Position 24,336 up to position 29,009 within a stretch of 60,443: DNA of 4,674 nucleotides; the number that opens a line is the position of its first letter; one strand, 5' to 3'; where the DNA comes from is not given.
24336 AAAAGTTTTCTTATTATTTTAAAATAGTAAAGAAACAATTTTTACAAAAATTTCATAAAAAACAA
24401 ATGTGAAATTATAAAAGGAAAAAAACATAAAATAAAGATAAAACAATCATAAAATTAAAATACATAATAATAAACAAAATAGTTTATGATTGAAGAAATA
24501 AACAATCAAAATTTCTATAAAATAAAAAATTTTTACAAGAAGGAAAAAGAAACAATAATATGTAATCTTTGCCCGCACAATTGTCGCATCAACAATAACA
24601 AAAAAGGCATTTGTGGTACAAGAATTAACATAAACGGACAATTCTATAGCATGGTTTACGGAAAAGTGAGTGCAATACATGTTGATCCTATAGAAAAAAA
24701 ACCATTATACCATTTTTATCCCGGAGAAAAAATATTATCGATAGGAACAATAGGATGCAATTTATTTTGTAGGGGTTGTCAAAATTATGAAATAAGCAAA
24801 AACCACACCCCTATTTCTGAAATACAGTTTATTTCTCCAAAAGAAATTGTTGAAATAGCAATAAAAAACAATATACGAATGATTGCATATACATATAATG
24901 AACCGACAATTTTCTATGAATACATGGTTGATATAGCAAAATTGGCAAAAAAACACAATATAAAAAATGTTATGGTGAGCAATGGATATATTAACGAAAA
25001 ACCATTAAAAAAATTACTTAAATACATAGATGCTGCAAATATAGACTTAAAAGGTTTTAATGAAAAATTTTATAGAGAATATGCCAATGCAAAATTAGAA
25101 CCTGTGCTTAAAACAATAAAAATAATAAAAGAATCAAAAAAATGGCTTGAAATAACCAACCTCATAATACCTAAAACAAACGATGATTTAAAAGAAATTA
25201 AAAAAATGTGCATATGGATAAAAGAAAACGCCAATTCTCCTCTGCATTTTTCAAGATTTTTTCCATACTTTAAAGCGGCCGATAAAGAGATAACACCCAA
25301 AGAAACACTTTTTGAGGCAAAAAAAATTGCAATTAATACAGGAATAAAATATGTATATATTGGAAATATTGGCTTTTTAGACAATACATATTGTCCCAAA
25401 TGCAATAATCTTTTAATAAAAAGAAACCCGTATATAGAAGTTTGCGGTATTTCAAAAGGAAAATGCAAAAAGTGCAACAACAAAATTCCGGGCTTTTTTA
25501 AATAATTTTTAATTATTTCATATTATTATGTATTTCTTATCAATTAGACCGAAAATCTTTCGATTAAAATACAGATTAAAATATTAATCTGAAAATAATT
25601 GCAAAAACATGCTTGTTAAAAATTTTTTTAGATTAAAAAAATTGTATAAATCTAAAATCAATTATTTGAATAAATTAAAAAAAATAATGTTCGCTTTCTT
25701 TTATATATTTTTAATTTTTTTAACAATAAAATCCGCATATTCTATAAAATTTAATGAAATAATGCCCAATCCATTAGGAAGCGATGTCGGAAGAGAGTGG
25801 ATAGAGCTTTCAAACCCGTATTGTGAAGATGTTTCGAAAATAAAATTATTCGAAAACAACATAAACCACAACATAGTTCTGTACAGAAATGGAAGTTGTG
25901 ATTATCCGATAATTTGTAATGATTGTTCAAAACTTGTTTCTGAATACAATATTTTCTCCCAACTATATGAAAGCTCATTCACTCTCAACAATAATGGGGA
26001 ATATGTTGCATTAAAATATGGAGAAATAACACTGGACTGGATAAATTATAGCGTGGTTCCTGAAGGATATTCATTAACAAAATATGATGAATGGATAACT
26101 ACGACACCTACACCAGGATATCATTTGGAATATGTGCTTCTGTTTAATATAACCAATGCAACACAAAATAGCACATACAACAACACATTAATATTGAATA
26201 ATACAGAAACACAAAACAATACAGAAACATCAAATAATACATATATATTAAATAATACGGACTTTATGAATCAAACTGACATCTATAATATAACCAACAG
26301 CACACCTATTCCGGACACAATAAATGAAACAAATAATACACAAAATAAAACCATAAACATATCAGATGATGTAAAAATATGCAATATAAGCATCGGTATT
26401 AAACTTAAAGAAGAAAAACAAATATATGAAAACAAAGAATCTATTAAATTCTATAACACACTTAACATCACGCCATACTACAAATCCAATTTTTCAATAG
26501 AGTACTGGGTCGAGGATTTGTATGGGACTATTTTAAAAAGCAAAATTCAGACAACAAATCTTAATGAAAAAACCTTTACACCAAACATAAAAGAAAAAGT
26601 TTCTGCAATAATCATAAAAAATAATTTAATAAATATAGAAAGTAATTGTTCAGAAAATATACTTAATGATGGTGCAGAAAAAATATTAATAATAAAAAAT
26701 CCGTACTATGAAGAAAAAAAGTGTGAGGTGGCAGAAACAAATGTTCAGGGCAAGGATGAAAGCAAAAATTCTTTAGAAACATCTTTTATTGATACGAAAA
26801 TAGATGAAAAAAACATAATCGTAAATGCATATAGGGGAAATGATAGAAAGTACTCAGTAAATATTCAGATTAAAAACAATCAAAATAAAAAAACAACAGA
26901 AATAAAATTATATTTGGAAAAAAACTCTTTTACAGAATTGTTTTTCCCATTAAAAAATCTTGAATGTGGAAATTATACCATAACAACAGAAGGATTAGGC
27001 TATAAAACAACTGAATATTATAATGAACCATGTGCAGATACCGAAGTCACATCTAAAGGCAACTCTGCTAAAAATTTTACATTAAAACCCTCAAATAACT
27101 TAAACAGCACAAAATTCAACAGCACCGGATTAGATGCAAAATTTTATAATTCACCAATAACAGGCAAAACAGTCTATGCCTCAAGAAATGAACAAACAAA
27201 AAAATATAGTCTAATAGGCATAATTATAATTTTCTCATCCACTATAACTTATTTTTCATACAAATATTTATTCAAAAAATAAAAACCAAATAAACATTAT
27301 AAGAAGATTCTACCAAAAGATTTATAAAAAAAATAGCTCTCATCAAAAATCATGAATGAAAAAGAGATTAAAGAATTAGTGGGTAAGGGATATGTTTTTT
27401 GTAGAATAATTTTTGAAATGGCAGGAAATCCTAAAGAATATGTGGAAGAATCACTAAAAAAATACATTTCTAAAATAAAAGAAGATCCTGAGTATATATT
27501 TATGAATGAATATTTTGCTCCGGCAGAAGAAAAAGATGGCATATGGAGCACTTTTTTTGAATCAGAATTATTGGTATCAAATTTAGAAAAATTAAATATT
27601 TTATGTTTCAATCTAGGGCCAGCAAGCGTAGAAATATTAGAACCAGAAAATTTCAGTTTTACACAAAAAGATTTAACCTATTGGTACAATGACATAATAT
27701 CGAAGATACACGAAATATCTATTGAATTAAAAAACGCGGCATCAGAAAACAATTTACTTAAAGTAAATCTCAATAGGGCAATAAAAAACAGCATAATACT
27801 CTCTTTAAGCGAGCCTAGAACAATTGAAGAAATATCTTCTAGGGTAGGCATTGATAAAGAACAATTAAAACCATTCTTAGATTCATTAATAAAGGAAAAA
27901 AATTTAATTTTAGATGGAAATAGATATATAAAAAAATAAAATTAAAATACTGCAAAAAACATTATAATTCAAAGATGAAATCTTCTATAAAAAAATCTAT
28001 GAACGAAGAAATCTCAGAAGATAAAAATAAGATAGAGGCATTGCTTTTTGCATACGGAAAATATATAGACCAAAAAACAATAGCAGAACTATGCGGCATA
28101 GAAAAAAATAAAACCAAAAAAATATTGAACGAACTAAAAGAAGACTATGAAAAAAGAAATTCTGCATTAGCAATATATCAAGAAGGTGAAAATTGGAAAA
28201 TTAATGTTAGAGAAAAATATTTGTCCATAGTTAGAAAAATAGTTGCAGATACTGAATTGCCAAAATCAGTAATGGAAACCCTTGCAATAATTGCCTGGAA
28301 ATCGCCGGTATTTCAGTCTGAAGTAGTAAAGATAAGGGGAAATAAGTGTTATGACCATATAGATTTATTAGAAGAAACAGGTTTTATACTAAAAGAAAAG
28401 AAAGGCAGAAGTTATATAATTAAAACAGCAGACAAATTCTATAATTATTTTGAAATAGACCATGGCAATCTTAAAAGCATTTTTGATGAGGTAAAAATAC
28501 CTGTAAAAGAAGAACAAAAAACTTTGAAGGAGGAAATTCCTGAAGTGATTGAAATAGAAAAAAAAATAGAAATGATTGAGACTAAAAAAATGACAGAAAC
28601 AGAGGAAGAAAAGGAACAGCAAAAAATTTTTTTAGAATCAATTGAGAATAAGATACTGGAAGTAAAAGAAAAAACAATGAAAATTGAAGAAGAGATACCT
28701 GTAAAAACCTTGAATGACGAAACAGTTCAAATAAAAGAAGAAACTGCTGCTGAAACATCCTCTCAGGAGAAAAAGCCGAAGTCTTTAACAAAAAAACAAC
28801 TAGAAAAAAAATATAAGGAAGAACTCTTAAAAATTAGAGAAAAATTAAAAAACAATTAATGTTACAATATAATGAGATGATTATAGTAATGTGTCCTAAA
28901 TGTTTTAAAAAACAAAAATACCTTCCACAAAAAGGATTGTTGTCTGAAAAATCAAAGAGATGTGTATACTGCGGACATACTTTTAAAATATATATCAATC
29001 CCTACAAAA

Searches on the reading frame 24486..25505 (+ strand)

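Call 76: search_protein_families(library=pfam, proteins=[window:24486-25505:+], max_evalue=0.0001)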
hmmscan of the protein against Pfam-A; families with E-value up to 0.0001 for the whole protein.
window:24486-25505:+ (339 aa): 2 families
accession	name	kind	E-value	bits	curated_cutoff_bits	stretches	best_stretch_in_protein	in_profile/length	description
PF04055.27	Radical_SAM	-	7.9e-21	75.4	29.5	1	88-240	4-164/166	Radical SAM superfamily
PF13353.11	Fer4_12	-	2.9e-06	28.1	22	1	89-187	13-114/137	4Fe-4S single cluster domain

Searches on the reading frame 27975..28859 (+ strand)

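Call 77: search_protein_families(library=pfam, proteins=[window:27975-28859:+], max_evalue=0.0001)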
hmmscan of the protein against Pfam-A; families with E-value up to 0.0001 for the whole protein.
window:27975-28859:+ (294 aa): 1 family
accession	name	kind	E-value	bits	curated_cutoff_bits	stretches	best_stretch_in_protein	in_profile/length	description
PF04079.22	SMC_ScpB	-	2.3e-37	128.5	27.4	1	19-163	2-153/160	Segregation and condensation complex subunit ScpB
